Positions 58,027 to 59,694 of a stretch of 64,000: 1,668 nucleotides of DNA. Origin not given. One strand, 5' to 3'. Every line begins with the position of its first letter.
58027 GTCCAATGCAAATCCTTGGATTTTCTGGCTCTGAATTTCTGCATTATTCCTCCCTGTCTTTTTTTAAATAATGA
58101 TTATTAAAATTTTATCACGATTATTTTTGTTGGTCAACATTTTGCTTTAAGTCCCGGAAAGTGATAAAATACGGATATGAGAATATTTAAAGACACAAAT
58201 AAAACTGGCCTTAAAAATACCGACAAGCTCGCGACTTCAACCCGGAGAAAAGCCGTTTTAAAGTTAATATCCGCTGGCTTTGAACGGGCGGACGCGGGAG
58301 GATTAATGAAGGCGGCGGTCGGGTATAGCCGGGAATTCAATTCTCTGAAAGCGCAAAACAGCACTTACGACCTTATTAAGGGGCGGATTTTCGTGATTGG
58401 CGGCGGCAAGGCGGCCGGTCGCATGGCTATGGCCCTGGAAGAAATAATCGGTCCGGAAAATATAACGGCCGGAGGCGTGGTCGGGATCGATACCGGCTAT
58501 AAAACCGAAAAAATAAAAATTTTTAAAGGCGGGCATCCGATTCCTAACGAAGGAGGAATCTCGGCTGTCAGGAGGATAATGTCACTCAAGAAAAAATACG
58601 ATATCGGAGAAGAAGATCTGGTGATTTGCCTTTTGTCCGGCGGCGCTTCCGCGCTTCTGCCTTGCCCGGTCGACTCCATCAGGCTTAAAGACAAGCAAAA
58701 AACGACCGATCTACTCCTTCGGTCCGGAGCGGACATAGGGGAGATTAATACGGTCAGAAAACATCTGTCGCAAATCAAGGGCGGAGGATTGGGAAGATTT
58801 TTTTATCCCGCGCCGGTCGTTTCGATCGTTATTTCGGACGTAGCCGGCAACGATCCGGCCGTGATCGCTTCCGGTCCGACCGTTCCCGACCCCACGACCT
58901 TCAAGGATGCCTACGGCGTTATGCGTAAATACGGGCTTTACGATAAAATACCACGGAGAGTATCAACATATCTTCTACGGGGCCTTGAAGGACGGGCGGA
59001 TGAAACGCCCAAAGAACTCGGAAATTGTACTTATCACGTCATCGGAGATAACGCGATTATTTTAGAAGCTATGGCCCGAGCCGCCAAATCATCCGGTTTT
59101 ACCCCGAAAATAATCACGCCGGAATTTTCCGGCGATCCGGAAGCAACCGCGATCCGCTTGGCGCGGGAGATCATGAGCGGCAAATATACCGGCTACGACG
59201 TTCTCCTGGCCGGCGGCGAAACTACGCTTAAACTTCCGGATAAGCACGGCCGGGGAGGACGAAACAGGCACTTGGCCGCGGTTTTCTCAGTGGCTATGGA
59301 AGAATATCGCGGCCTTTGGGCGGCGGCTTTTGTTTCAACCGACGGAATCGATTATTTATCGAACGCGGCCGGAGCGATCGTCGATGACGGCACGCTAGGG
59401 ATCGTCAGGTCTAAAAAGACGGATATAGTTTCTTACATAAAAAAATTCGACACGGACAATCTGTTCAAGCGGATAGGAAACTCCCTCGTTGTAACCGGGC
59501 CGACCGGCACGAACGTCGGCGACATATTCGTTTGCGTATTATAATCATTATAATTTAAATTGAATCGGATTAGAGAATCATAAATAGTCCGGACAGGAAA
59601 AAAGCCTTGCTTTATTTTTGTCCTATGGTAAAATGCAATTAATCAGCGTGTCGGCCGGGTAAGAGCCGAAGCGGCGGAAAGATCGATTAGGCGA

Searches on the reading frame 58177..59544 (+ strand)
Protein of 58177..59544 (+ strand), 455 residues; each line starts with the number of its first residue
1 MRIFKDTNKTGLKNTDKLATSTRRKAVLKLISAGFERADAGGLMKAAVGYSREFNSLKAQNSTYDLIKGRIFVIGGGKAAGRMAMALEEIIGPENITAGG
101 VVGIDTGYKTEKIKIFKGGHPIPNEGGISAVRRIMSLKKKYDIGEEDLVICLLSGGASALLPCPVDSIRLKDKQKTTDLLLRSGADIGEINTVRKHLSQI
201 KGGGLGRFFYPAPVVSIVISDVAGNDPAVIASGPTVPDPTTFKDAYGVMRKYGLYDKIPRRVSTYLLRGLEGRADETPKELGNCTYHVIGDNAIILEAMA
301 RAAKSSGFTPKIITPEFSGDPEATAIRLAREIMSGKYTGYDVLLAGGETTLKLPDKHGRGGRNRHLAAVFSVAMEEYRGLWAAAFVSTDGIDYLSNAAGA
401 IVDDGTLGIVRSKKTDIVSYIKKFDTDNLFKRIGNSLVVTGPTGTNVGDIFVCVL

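Call 8: search_protein_families(library=pfam, proteins=[window:58177-59544:+])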
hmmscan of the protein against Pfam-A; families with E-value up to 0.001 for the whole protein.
window:58177-59544:+ (455 aa): 2 families
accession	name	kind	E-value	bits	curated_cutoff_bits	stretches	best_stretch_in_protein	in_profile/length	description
PF13660.11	DUF4147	-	1.4e-72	244.4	23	1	28-266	3-233/234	Domain of unknown function (DUF4147)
PF05161.18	MOFRL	-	2.4e-24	86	28.3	1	342-449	2-106/106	MOFRL family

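Call 12: search_protein_families(library=ncbifam, proteins=[window:58177-59544:+])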
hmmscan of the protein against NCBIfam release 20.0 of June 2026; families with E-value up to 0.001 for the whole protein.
window:58177-59544:+ (455 aa): 2 families
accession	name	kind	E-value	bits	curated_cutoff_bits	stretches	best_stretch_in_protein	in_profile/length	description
NF041176.1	GlyK_Thmprot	equivalog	4.5e-63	213.9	550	1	55-453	23-394/397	glycerate 2-kinase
NF040791.1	gly_kin_Thpl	equivalog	3e-53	181.6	670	1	12-452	2-409/410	glycerate 2-kinase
